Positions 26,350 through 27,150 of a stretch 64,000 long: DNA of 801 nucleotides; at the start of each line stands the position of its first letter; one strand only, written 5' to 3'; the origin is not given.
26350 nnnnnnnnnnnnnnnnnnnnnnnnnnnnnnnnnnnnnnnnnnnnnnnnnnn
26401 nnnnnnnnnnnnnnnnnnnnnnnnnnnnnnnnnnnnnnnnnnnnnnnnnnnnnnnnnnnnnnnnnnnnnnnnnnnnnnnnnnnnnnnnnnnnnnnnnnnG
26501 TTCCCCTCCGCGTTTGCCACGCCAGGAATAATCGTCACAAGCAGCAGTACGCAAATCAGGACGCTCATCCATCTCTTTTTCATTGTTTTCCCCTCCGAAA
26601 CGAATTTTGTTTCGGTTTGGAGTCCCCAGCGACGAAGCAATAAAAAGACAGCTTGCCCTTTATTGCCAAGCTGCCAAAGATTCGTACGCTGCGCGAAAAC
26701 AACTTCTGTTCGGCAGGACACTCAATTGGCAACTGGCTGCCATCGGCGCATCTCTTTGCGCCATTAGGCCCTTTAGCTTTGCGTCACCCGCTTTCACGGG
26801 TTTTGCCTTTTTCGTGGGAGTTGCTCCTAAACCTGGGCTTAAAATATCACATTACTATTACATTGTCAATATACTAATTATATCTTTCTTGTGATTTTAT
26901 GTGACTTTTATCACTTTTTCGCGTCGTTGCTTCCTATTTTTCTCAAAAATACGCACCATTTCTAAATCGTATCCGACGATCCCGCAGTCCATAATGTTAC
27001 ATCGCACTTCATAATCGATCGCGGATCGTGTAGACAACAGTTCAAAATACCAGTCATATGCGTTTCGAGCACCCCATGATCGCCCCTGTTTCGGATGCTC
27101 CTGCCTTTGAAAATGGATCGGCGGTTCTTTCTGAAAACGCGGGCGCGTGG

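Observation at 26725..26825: Class-I c-di-GMP (GEMM-I) riboswitch-like aptamer on the minus strand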

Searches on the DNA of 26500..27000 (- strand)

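Call 5: search_rna_families(source=window, start=26500, end=27000, threshold=evalue, max_evalue=10, show_alignments=3)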
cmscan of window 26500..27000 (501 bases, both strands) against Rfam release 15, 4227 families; matches with E-value up to 10: 6.
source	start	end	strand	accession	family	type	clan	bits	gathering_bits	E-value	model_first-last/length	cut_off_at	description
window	26725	26817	-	RF01051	c-di-GMP-I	Cis-reg; riboswitch;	CL00126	79.8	35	3.6e-16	1-87/87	no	c-di-GMP-I riboswitch aptamer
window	26836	26921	+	RF02537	TarA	Gene; sRNA;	-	16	80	4.4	1-99/99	no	Vibrio ToxT activated RNA TarA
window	26689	26752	-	RF00189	SNORD95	Gene; snRNA; snoRNA; CD-box;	-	14.9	55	2.1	1-68/68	no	Small nucleolar RNA SNORD95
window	26561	26632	-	RF01662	ceN89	Gene; snRNA; snoRNA; CD-box;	-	13.9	48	7.2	1-78/78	no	Caenorhabditis snoRNA ceN89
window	26624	26677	+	RF01300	snoU49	Gene; snRNA; snoRNA; CD-box;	CL00062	13.9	35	7.7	1-65/65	no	Small nucleolar RNA U49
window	26643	26740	-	RF00083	GlmZ_SraJ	Gene; sRNA;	CL00011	11.6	60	2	1-214/214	no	GlmZ RNA activator of glmS mRNA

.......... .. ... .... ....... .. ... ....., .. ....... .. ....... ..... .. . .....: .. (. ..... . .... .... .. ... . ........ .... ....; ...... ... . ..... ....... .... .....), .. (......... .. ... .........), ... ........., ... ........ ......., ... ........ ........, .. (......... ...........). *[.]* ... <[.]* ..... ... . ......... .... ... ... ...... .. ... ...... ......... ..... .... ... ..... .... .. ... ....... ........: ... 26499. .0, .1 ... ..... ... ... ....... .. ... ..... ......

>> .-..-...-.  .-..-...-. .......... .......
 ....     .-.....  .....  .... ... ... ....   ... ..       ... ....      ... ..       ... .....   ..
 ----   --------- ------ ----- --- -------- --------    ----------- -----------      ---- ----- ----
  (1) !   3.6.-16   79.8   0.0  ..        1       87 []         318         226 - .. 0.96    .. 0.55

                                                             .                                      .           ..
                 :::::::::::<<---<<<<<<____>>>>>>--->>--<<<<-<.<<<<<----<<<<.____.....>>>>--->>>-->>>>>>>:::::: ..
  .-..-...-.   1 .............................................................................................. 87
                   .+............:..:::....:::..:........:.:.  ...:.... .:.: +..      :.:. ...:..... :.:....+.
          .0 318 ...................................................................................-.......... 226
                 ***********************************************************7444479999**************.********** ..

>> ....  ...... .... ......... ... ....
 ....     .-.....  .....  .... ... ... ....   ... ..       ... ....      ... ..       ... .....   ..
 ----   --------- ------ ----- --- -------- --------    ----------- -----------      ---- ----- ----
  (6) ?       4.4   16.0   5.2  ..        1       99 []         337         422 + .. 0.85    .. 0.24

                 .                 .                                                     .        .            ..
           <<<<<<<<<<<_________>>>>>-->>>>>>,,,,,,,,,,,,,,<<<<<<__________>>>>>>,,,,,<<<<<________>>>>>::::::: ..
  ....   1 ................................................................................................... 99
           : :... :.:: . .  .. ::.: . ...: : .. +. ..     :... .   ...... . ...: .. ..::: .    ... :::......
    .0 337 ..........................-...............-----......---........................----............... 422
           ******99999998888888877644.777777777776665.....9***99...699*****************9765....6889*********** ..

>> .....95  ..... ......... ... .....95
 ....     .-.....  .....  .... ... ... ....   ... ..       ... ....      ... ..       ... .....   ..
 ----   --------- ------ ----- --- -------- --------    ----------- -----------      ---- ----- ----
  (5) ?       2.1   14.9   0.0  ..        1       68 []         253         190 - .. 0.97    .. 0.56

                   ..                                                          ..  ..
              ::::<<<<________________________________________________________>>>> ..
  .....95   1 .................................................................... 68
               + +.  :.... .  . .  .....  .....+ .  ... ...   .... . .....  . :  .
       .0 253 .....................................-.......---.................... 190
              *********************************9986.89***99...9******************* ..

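Call 16: build_rna_model(alignment_id=A1, structure=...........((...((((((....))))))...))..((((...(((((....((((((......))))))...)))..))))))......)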
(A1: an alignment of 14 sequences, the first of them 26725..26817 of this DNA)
Model R1 built from alignment A1 (14 sequences, 93 columns); structure: as given.
model positions 93; base pairs 23; branch points 1; effective number of sequences 0.98; information 0.615 bits per position. Calibrated on 0.2 Mb of random sequence (short: E-values are rough).
structure used (alignment columns):
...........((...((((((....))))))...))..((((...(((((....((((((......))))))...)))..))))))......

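Call 17: search_with_rna_model(model_id=R1, sources=[window, L001, L002, L003, L004, L005, L006, L007, L008, L009, L010, L011, L012, L013, L014, L015, L016, L017, L018, L019, L020, L021, L022, L023, L024, L025, L026, L027, L028, L029, L030, L031, L032, L033, L034, L035, L036, L037, L038, L039, L040, L041, L042, L043, L044, L045, L046, L047, L048, L049, L050, L051, L052, L053, L054, L055, L056, L057, L058, L059, L060, L061, L062, L063, L064, L065, L066, L067, L068, L069, L070, L071, L072, L073, L074, L075, L076], max_evalue=0.01, make_alignment=true)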
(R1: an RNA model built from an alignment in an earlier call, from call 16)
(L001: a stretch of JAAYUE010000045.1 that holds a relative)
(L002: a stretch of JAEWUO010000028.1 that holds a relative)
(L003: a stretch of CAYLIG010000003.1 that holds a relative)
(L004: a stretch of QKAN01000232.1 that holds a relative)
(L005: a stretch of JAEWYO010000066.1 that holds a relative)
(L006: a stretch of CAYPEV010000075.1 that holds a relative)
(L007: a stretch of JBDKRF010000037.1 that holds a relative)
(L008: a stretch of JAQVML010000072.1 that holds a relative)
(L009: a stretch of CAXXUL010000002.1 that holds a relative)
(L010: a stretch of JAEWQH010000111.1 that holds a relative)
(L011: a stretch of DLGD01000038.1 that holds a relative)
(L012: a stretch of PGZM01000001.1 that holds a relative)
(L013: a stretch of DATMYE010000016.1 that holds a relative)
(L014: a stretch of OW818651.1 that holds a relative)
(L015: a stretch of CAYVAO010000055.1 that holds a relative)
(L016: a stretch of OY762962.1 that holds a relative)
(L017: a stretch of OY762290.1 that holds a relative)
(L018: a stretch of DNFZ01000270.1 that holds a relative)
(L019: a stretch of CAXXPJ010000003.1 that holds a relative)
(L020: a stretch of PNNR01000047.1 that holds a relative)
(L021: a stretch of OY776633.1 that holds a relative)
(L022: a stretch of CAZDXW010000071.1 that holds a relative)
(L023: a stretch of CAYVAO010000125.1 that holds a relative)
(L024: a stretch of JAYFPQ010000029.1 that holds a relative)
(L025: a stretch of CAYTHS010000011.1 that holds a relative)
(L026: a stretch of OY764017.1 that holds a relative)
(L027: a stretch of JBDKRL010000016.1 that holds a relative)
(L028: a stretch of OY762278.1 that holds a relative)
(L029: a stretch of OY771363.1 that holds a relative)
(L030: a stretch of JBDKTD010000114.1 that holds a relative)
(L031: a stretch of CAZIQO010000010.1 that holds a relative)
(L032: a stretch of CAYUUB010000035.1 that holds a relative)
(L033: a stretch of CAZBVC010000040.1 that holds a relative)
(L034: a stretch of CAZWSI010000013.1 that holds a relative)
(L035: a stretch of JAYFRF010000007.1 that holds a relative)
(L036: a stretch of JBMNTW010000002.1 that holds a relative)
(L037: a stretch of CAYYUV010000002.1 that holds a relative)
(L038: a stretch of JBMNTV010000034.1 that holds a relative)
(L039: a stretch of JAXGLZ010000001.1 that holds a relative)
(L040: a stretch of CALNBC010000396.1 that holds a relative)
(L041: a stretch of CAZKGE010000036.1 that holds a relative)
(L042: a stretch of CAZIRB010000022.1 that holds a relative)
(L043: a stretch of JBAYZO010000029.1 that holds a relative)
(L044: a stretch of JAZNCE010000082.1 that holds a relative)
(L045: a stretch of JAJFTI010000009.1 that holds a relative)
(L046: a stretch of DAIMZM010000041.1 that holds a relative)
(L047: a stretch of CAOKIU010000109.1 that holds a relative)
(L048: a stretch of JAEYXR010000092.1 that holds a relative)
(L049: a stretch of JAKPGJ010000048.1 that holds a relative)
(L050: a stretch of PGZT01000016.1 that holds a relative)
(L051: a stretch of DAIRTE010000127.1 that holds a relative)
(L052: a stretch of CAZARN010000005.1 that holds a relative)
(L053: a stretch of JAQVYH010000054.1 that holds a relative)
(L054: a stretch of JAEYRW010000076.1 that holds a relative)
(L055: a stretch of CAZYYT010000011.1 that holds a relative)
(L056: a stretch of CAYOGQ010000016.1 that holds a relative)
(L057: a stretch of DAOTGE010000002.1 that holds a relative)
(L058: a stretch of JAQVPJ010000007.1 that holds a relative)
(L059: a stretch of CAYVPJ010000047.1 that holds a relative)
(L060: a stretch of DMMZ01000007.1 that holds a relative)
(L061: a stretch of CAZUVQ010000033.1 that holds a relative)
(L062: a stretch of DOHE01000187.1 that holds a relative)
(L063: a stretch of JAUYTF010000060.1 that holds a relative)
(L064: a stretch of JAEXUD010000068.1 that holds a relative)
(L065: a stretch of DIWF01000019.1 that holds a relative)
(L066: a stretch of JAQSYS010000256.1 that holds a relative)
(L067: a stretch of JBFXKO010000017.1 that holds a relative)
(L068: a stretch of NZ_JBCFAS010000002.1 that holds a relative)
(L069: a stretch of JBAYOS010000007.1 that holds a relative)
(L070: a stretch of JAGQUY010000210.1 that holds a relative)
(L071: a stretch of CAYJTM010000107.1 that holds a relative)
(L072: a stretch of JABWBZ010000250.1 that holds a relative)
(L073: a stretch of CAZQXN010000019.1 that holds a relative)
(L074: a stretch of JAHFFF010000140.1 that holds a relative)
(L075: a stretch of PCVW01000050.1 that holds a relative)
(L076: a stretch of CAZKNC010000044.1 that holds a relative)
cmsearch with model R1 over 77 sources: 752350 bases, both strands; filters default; matches with E-value up to 0.01: 81.
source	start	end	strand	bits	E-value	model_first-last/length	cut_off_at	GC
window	26725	26817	-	114.2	2e-27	1-93/93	no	0.55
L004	3979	4071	+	113.9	2.4e-27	1-93/93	no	0.51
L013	3964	4056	+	113.9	2.4e-27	1-93/93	no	0.57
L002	3974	4066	+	113.5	3.1e-27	1-93/93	no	0.56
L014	3969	4061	+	113.3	3.4e-27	1-93/93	no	0.55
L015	3974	4065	+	111.9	8.1e-27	1-93/93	no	0.58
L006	3049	3141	+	111.4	1.1e-26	1-93/93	no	0.57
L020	3968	4059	+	111.3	1.2e-26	1-93/93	no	0.54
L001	3985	4077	+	111.1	1.4e-26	1-93/93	no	0.58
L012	3964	4056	+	110.8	1.7e-26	1-93/93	no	0.55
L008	335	426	+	110.4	2.1e-26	1-93/93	no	0.57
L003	3976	4068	+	108.3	7.6e-26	1-93/93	no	0.61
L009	3972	4063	+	108.1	8.4e-26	1-93/93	no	0.55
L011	3967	4059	+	107.3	1.4e-25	1-93/93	no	0.56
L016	3964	4055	+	107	1.7e-25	1-93/93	no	0.59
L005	3732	3824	+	106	3e-25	1-93/93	no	0.57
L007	38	128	+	105.2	4.9e-25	1-93/93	no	0.59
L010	3977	4065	+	105.2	5.2e-25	1-93/93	no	0.58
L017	3975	4066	+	103.5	1.4e-24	1-93/93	no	0.55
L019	4022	4114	+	102.5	2.7e-24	1-93/93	no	0.56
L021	4053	4145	+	100.1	1.1e-23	1-93/93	no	0.56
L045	3961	4048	+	93.6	6.1e-22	1-93/93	no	0.59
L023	3933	4020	+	90.3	4.7e-21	1-93/93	no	0.57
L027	3946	4043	+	89.5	8e-21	1-93/93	no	0.55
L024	3981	4068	+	89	1e-20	1-93/93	no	0.58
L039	3981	4065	+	87.8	2.3e-20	1-93/93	no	0.61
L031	3944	4030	+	87.6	2.5e-20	1-93/93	no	0.57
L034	3903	3989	+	87.3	3.1e-20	1-93/93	no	0.6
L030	3957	4052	+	87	3.7e-20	1-93/93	no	0.54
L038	2458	2542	+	85.4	9.7e-20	1-93/93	no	0.59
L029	3955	4050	+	84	2.3e-19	1-93/93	no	0.52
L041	1299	1387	+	83.4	3.4e-19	1-93/93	no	0.66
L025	4071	4163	+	82.9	4.5e-19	1-93/93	no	0.56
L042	4384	4472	+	82.8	4.9e-19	1-93/93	no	0.66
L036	3997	4081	+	82.7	5e-19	1-93/93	no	0.6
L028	3951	4049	+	82.3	6.4e-19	1-93/93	no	0.48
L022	3981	4068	+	82.2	6.8e-19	1-93/93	no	0.58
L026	3952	4050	+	82.2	6.9e-19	1-93/93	no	0.49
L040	783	866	+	82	7.8e-19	1-93/93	no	0.58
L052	3887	3970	+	81.9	8.4e-19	1-93/93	no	0.6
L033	3908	3995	+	81.8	8.7e-19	1-93/93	no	0.57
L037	3982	4067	+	80.2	2.4e-18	1-93/93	no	0.6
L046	3453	3536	-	79.7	3.2e-18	1-93/93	no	0.62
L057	4451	4541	+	79.1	4.6e-18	1-93/93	no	0.6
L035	3995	4094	+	78.3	7.6e-18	1-93/93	no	0.46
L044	4250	4335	+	78.3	7.8e-18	1-93/93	no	0.49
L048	3880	3964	+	77.6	1.2e-17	1-93/93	no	0.55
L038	4905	4989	+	77.4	1.3e-17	1-93/93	no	0.58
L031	6428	6517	+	75.6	3.9e-17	1-93/93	no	0.6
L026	6465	6554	+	74.8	6.6e-17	1-93/93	no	0.51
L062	2197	2281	+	74.7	6.9e-17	1-93/93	no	0.49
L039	6430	6515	+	74.6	7.2e-17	1-93/93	no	0.58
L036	6426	6510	+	74.4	8.1e-17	1-93/93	no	0.6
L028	6466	6555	+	74.4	8.2e-17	1-93/93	no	0.52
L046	3696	3779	+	73.2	1.8e-16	1-93/93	no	0.56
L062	2023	2107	+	70.9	7.1e-16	1-93/93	no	0.55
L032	1402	1493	+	70.9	7.1e-16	1-93/93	no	0.52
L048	6451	6537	+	69.5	1.7e-15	1-93/93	no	0.45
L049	6424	6513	+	67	7.8e-15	1-93/93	no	0.51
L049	4044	4145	+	66.2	1.3e-14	1-93/93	no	0.46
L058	4023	4108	+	65.2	2.4e-14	1-93/93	no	0.48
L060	5554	5645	+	63.4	7.1e-14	1-93/93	no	0.43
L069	5080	5177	+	62.7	1.1e-13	1-93/93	no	0.41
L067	4241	4317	+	62.6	1.2e-13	1-93/93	no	0.42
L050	4050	4134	+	62.2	1.5e-13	1-93/93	no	0.54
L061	219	302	+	62.1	1.6e-13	1-93/93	no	0.48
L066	891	966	+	61.8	1.9e-13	1-93/93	no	0.41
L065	3924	3999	+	61.7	2.1e-13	1-93/93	no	0.47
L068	4325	4400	+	61.5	2.3e-13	1-93/93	no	0.51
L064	4299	4374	+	61.3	2.6e-13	1-93/93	no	0.43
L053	4077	4158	+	61.2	2.8e-13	1-93/93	no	0.49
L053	6393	6477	+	60.9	3.3e-13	1-93/93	no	0.46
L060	3216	3299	+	60.5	4.3e-13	1-93/93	no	0.4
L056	3877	3960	+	60.4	4.6e-13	1-93/93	no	0.54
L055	4073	4154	+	60.3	4.9e-13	1-93/93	no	0.51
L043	3924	4010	+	60.2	5.2e-13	1-93/93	no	0.52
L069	2743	2824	+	59.9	6e-13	1-93/93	no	0.51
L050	6394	6483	+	58.1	1.9e-12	1-93/93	no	0.41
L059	156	240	+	57.7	2.3e-12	1-93/93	no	0.62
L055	6393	6476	+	52.9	4.5e-11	1-93/93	no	0.48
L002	10434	10515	+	22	0.0081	1-93/93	no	0.51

Alignment A2: 81 matches aligned to the model, 126 columns, each read 5' to 3' on its own strand. Consensus structure (alignment columns), stored with it:
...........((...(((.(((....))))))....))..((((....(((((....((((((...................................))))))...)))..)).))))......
